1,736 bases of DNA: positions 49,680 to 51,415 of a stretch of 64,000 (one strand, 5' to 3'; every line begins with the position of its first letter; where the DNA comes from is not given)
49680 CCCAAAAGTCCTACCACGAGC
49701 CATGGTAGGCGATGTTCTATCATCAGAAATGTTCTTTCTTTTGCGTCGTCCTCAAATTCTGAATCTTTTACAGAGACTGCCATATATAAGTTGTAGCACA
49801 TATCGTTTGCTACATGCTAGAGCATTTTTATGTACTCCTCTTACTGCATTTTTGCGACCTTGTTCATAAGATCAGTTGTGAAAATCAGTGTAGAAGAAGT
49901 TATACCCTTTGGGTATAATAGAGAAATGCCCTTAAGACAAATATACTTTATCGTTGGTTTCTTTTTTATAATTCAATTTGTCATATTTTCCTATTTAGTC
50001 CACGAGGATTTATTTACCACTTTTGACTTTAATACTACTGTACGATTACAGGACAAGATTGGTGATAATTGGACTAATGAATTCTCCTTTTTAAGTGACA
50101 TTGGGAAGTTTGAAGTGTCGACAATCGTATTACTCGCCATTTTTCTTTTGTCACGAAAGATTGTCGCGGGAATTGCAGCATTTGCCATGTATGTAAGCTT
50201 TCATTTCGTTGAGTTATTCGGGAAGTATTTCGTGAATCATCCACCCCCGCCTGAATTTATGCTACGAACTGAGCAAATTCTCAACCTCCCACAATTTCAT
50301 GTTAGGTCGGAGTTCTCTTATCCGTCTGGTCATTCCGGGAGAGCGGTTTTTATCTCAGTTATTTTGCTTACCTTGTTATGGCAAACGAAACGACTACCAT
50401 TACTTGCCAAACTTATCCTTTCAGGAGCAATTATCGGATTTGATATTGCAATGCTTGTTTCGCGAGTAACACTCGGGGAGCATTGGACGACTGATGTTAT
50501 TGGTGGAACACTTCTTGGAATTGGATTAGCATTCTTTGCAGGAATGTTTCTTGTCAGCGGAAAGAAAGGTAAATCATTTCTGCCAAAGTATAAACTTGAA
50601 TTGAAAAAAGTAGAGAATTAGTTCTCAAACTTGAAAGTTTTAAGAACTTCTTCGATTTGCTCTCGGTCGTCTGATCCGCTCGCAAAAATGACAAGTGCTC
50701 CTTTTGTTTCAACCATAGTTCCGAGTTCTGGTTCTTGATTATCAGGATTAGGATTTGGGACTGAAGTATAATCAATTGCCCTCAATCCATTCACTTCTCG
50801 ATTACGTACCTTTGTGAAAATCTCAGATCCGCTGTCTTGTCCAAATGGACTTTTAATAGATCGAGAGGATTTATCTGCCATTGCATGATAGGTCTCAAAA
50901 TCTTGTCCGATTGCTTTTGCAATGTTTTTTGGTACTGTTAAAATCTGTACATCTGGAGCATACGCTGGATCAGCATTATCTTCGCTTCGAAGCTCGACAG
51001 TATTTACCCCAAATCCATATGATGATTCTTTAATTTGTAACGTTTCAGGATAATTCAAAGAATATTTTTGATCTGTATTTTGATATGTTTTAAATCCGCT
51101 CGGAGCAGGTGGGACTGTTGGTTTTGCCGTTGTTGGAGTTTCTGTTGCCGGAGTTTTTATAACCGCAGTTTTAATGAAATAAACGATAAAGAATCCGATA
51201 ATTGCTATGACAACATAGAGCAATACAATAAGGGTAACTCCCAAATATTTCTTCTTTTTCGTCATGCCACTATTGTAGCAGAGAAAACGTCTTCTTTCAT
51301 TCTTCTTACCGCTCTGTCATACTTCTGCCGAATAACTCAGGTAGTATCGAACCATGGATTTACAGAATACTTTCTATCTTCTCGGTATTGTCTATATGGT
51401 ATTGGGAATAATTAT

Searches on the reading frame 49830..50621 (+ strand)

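Call 48: search_protein_families(library=pfam, proteins=[window:49830-50621:+], max_evalue=0.01)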
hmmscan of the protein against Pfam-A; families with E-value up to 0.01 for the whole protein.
window:49830-50621:+ (263 aa): 2 families
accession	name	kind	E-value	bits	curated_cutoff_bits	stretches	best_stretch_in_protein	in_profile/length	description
PF01569.27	PAP2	-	1.3e-15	57.8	27.2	1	116-236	5-120/130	PAP2 superfamily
PF14378.12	PAP2_3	-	0.0025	18.1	27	1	161-233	124-187/190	PAP2 superfamily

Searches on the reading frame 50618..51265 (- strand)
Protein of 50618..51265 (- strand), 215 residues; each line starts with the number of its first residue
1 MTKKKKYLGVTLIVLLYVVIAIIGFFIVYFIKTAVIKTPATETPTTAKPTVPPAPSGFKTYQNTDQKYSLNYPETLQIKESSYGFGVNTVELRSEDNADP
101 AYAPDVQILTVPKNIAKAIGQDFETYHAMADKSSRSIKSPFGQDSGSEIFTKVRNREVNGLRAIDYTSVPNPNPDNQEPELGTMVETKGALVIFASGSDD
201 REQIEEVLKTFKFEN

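Call 48: search_protein_families(library=pfam, proteins=[window:50618-51265:-], max_evalue=0.01)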
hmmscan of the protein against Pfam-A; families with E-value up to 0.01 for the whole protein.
window:50618-51265:- (215 aa): 2 families
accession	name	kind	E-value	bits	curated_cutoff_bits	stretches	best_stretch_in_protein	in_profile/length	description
PF18933.6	PsbP_2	-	0.0023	18.4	27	1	20-124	1-111/184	PsbP-like protein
PF01789.22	PsbP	-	0.003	18.1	23.5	1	56-202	1-138/155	PsbP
